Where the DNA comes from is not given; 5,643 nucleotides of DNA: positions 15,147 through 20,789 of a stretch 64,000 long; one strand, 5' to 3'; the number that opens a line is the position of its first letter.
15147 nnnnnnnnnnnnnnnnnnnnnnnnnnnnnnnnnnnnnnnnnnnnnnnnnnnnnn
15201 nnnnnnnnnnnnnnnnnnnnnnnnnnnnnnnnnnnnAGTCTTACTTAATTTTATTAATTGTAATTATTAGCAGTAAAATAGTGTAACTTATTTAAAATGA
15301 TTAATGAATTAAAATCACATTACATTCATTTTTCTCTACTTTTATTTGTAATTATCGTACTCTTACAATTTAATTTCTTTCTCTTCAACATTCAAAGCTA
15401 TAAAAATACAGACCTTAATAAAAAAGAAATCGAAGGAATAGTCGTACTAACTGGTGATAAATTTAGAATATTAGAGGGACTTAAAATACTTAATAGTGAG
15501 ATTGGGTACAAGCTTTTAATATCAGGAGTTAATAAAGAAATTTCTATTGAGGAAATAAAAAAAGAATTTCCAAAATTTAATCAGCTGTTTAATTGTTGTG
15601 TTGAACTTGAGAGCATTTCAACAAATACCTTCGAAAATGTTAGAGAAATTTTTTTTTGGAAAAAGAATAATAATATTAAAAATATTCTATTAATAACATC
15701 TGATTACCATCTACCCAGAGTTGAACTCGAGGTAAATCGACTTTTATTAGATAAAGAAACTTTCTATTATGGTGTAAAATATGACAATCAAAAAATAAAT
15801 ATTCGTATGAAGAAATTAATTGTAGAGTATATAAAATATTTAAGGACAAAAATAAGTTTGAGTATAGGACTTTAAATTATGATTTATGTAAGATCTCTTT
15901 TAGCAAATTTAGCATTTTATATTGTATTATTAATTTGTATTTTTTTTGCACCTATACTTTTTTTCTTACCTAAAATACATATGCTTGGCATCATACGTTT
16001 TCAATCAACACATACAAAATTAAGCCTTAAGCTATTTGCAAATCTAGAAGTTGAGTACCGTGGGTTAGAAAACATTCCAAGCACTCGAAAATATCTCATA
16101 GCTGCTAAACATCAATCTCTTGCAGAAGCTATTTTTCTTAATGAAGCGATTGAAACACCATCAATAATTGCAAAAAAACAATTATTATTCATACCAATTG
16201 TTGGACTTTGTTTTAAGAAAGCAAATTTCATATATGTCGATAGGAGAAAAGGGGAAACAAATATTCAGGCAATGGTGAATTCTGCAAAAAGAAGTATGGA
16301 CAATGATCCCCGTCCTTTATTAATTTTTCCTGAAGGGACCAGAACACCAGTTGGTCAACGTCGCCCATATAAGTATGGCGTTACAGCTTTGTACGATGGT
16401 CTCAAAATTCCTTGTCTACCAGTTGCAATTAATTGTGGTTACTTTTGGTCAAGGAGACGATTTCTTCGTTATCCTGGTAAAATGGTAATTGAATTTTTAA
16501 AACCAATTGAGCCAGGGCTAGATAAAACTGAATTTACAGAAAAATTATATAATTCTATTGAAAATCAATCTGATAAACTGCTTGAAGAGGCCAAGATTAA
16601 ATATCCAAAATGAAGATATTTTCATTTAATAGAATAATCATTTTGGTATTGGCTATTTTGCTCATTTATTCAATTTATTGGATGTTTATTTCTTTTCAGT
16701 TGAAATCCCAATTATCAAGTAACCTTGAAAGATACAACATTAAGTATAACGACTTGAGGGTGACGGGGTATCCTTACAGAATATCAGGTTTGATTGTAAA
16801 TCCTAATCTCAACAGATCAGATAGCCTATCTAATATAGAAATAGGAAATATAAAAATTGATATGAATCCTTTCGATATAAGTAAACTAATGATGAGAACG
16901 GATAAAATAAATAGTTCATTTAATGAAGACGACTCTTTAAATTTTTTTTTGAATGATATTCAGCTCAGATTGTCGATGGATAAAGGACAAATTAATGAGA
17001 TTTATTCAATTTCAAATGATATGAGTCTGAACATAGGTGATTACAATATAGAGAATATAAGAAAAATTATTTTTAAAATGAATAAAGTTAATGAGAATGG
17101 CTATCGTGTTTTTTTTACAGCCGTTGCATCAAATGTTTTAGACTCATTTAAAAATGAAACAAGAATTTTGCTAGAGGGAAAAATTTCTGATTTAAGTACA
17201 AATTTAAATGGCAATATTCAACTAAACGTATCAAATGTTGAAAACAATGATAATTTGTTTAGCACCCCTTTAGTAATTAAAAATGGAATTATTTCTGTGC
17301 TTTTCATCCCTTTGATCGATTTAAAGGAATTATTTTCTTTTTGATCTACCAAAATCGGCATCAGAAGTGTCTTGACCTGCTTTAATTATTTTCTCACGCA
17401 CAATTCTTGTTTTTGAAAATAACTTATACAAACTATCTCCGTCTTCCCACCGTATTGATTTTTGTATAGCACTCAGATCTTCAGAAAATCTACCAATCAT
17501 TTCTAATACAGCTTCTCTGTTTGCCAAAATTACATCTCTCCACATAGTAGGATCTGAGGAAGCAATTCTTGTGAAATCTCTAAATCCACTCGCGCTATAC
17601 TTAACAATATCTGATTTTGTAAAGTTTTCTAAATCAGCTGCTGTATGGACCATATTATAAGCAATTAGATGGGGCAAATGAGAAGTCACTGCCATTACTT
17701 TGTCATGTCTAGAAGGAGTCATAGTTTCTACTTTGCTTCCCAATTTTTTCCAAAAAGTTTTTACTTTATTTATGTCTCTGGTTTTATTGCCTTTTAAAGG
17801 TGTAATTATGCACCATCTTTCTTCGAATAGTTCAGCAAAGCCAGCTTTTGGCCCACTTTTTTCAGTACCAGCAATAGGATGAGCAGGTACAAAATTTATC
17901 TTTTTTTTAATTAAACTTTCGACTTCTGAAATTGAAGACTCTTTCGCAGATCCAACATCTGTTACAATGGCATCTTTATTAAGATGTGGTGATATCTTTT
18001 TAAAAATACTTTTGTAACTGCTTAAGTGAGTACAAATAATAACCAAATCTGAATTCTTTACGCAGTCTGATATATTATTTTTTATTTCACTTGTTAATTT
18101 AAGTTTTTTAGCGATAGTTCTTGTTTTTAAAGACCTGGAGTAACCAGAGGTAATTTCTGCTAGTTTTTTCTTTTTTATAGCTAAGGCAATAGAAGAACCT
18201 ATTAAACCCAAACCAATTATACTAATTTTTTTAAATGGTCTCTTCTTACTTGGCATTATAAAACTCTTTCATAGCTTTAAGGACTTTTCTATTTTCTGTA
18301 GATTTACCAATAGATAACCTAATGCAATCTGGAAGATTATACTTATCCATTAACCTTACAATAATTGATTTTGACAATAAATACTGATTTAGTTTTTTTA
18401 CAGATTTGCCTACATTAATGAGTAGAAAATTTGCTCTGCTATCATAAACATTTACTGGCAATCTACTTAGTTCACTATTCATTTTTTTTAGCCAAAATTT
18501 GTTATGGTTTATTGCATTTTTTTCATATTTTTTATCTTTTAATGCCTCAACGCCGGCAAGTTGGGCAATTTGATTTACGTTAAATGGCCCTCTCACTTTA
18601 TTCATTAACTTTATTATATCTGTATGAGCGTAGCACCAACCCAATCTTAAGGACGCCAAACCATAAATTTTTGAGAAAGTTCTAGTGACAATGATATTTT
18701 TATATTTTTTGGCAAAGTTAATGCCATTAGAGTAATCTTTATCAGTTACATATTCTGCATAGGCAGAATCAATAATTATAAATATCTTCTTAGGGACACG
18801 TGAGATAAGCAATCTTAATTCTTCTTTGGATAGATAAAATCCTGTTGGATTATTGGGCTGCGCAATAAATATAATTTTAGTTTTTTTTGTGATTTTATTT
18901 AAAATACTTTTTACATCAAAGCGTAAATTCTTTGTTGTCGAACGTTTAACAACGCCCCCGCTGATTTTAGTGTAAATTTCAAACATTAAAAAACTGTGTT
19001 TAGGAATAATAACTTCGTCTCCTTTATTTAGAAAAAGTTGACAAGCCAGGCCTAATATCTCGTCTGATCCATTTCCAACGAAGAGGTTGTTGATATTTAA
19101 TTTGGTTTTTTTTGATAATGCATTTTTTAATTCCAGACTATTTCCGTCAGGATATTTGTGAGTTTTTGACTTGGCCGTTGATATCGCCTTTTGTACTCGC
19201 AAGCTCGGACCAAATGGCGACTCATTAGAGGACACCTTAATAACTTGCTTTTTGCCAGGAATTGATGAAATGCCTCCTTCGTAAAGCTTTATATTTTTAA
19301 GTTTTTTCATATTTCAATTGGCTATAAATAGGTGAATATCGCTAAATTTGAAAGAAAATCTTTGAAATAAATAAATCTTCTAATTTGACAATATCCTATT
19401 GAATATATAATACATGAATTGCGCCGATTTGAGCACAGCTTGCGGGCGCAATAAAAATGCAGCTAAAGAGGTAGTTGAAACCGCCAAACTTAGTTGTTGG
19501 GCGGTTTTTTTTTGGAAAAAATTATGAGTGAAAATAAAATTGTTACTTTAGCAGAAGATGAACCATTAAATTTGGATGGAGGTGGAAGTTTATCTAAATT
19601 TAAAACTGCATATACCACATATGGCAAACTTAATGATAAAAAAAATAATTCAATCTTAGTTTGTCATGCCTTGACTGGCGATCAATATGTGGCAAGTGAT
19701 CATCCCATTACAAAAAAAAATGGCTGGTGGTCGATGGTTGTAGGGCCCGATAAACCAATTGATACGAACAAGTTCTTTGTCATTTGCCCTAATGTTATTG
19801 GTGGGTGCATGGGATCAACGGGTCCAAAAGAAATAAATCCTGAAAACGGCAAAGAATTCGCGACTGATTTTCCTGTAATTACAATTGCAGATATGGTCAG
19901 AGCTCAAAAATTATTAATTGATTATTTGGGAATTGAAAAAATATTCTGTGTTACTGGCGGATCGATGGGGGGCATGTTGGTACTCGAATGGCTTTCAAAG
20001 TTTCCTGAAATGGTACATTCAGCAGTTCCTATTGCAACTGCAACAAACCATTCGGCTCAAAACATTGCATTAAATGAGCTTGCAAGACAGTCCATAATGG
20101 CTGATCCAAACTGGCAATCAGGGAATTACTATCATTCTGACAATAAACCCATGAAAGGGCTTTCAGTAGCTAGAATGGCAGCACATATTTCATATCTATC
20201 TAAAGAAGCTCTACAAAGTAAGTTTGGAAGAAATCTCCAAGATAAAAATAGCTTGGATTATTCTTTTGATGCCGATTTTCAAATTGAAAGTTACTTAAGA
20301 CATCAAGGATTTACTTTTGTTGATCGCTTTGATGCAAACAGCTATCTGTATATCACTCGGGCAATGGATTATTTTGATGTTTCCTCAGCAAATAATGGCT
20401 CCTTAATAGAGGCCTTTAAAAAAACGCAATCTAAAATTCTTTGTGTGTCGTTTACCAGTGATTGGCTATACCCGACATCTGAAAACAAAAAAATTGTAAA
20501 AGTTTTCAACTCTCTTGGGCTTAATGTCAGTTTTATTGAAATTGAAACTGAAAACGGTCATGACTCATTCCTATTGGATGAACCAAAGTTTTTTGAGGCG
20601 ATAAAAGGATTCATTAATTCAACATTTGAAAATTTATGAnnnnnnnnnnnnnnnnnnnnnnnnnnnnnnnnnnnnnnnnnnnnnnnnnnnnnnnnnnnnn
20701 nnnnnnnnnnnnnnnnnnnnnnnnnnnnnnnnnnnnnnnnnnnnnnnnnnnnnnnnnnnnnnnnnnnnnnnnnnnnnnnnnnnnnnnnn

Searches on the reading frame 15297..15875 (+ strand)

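Call 11: search_protein_families(library=ncbifam, max_evalue=1e-10, proteins=[window:15297-15875:+])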
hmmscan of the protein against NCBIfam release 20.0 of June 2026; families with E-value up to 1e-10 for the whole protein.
window:15297-15875:+ (192 aa): 0 families

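Call 16: search_protein_families(library=pfam, max_evalue=0.00001, proteins=[window:15297-15875:+])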
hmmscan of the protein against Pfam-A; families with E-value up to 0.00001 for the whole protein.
window:15297-15875:+ (192 aa): 1 family
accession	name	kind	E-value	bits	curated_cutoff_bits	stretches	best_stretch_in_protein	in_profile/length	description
PF02698.23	DUF218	-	5.7e-09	36.4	27.6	1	47-179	2-132/133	DUF218 domain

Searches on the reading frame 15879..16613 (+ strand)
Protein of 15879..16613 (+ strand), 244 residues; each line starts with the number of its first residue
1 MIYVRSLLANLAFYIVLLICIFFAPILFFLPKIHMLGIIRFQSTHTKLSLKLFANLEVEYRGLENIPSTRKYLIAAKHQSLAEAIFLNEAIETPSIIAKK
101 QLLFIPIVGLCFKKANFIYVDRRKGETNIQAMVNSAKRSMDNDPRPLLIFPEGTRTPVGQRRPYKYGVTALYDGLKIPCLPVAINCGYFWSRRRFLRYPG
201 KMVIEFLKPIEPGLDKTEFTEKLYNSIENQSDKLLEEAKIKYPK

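Call 11: search_protein_families(library=ncbifam, max_evalue=1e-10, proteins=[window:15879-16613:+])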
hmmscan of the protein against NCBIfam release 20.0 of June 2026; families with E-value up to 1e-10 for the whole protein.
window:15879-16613:+ (244 aa): 1 family
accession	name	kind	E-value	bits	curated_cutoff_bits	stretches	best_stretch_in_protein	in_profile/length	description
TIGR00530.1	AGP_acyltrn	subfamily_domain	2.6e-20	72.5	102.95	1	56-184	2-129/130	1-acylglycerol-3-phosphate O-acyltransferase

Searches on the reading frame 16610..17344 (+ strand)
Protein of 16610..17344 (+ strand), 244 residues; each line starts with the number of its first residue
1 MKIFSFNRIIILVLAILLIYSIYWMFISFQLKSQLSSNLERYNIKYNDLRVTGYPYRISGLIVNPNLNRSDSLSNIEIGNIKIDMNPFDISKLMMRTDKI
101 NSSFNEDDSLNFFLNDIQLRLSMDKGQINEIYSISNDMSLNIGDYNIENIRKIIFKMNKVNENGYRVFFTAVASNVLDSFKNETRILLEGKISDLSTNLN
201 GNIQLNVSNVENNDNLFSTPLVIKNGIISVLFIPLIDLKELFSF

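Call 11: search_protein_families(library=ncbifam, max_evalue=1e-10, proteins=[window:16610-17344:+])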
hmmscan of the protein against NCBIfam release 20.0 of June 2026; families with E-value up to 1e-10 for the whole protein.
window:16610-17344:+ (244 aa): 0 families

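Call 16: search_protein_families(library=pfam, max_evalue=0.00001, proteins=[window:16610-17344:+])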
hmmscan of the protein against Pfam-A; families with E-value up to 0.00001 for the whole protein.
window:16610-17344:+ (244 aa): 0 families

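Call 81: search_protein_families(library=pfam, max_evalue=0.01, proteins=[window:16610-17344:+])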
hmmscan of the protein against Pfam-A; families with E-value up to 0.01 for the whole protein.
window:16610-17344:+ (244 aa): 1 family
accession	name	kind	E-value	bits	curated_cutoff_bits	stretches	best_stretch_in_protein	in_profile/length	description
PF09898.14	DUF2125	-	0.00017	21.7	24.2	1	24-126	1-112/319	Uncharacterized protein conserved in bacteria (DUF2125)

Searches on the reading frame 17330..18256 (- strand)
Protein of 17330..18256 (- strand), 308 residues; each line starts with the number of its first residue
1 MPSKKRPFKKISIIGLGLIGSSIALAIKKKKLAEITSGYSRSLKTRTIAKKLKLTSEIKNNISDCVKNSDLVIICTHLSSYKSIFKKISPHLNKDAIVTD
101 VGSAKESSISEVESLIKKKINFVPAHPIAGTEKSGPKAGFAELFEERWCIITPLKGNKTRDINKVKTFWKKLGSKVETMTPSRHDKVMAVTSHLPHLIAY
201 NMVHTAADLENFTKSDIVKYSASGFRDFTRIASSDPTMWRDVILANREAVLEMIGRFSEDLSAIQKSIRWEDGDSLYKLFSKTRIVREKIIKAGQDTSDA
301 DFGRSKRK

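Call 11: search_protein_families(library=ncbifam, max_evalue=1e-10, proteins=[window:17330-18256:-])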
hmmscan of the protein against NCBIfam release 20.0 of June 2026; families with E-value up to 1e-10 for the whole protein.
window:17330-18256:- (308 aa): 20 families
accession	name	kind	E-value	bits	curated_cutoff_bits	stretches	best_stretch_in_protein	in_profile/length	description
NF005694.0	PRK07502.1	equivalog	2e-134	447.7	409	1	6-307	4-305/310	prephenate/arogenate dehydrogenase family protein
NF011381.1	PRK14806.1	equivalog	8.7e-88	295.3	902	1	8-292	3-286/733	bifunctional prephenate dehydrogenase/3-phosphoshikimate 1-carboxyvinyltransferase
NF005107.0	PRK06545.1-5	equivalog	5.6e-71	239.4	414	1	10-291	4-285/367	prephenate dehydrogenase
NF006307.0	PRK08507.1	equivalog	1.9e-66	224.1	295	1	10-288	2-273/275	prephenate dehydrogenase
NF005105.0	PRK06545.1-3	equivalog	6.9e-57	192.9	524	1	9-290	3-285/367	prephenate dehydrogenase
NF005650.0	PRK07417.1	equivalog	1e-55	189.1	290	1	9-292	2-280/281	prephenate/arogenate dehydrogenase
NF005104.0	PRK06545.1-1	equivalog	9e-52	176.4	713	1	9-288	3-281/366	prephenate dehydrogenase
NF005106.0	PRK06545.1-4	equivalog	6.9e-50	170.3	569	1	9-290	2-283/363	prephenate dehydrogenase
NF005111.0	PRK06545.2-3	equivalog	4e-39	134.7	344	1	10-268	15-265/371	prephenate dehydrogenase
NF005108.0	PRK06545.1-6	equivalog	3.4e-36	124.9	327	1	9-279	11-273/321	prephenate dehydrogenase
NF005112.0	PRK06545.2-4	subfamily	3.4e-35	121.7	294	1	9-274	3-257/356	prephenate dehydrogenase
NF005109.0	PRK06545.2-1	equivalog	1.4e-34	119.8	397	1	12-269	5-250/361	prephenate dehydrogenase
NF005110.0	PRK06545.2-2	equivalog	4.6e-28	98.5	385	1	11-265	73-320/423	prephenate dehydrogenase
NF006409.0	PRK08655.1-3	equivalog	3.3e-22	79.4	310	1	10-246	2-227/290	prephenate dehydrogenase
NF005113.0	PRK06545.2-5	equivalog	5.5e-22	78.2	497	1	172-268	184-276/378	prephenate dehydrogenase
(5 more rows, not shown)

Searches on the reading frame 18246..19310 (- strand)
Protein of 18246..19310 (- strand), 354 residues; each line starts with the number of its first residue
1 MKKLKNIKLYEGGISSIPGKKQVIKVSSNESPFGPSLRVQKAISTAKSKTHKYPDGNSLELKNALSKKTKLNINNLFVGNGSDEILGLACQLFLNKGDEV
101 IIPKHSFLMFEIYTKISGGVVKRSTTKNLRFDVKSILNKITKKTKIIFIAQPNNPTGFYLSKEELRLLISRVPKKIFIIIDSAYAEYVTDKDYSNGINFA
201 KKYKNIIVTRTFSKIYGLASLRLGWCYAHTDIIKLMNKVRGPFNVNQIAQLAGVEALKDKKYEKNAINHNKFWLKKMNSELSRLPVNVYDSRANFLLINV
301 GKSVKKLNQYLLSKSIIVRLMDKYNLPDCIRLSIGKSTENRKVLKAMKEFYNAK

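Call 12: search_protein_families(library=ncbifam, max_evalue=1e-10, proteins=[window:18246-19310:-])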
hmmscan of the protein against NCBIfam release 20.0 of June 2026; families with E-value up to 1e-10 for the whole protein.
window:18246-19310:- (354 aa): 50 families (the best 25 are shown)
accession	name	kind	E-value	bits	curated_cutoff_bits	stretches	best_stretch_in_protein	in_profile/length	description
TIGR01141.1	hisC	equivalog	4.8e-97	325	276.55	1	2-349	2-348/349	histidinol-phosphate transaminase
NF003496.0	PRK05166.1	equivalog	2.7e-81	273.2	540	1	19-351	34-370/373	histidinol-phosphate transaminase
NF002878.0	PRK03321.1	subfamily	3.3e-79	266.2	374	1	3-351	8-349/352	histidinol-phosphate transaminase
NF006014.0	PRK08153.1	equivalog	9.9e-57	192.5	510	1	21-347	33-360/370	pyridoxal phosphate-dependent aminotransferase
TIGR01140.1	L_thr_O3P_dcar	equivalog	1.5e-54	185.4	290.55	1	20-347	16-330/331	threonine-phosphate decarboxylase CobD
NF002877.0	PRK03317.1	equivalog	6.9e-51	173.2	409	1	24-352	34-368/374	histidinol-phosphate transaminase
NF006580.0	PRK09105.1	subfamily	7.5e-45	153.4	444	1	21-352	46-372/375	pyridoxal phosphate-dependent aminotransferase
NF002726.0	PRK02610.1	equivalog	1.8e-44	152.2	391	1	22-351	29-369/374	histidinol-phosphate transaminase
NF051461.1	pyoverd_PtaA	equivalog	7.4e-40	136.8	500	1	15-347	28-356/359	pyoverdine biosynthesis transaminase PtaA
NF006225.0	PRK08354.1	equivalog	1.4e-39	136.4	288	1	6-351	3-316/318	putative aminotransferase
NF041091.1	asp_aminotase_Arch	equivalog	9.2e-34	116.9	550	1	21-350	27-374/376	aspartate aminotransferase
NF041364.1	GntC_guanitoxin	equivalog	4.6e-33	114.6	415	1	40-301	21-300/356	guanitoxin biosynthesis PLP-dependent (S)-gamma-hydroxy-L-arginine cyclodehydratase GntC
NF004870.0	PRK06225.1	equivalog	8e-30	103.8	351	1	20-319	27-338/380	pyridoxal phosphate-dependent aminotransferase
NF006229.0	PRK08361.1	equivalog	7.6e-29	100.9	624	1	29-278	41-303/391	aspartate aminotransferase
NF005816.0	PRK07682.1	equivalog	6.3e-27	94.2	620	1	74-264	91-287/390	aminotransferase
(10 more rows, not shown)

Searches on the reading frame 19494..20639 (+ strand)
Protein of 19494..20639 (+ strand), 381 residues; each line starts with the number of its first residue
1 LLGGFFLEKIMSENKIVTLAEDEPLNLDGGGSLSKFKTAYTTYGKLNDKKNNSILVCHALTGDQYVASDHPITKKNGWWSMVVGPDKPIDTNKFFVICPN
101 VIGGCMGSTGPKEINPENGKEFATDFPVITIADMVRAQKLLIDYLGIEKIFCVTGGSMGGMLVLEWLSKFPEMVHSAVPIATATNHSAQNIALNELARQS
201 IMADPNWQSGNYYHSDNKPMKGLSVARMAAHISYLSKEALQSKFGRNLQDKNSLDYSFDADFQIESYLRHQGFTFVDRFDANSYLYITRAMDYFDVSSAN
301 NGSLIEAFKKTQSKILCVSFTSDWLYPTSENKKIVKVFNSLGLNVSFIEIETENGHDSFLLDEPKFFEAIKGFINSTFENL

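Call 12: search_protein_families(library=ncbifam, max_evalue=1e-10, proteins=[window:19494-20639:+])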
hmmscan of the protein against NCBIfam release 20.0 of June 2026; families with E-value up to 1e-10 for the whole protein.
window:19494-20639:+ (381 aa): 9 families
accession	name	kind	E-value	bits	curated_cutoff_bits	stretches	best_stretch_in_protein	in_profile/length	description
NF001209.0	PRK00175.1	equivalog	1.5e-154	514.4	331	1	15-378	13-376/381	homoserine O-acetyltransferase MetX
TIGR01392.2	MetX_acetyl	equivalog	4.8e-139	463.3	500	1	22-374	2-350/351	homoserine O-acetyltransferase MetX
NF047916.1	MetX_succinyl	exception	1.8e-136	455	560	1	19-376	10-368/370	homoserine O-succinyltransferase MetX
NF047917.1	MetX_acetyl_MTB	exception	9.3e-98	327.6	475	1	24-374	14-359/361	homoserine O-acetyltransferase MetX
NF005262.1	PRK06765.1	equivalog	1.2e-71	241.6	450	1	27-374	14-365/366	E22 family MetX-like putative esterase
NF005757.0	PRK07581.1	subfamily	1.8e-45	155.3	332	1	21-373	11-332/339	hypothetical protein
NF047915.1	homoser_Ac_Staph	exception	6.4e-34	117.7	500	1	33-368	21-307/320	homoserine O-acetyltransferase MetX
NF005071.0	PRK06489.1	equivalog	1.1e-28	100.4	305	1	28-327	43-308/362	hypothetical protein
NF006449.0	PRK08775.1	equivalog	1.4e-28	99.8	296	1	22-377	34-340/344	homoserine O-succinyltransferase MetX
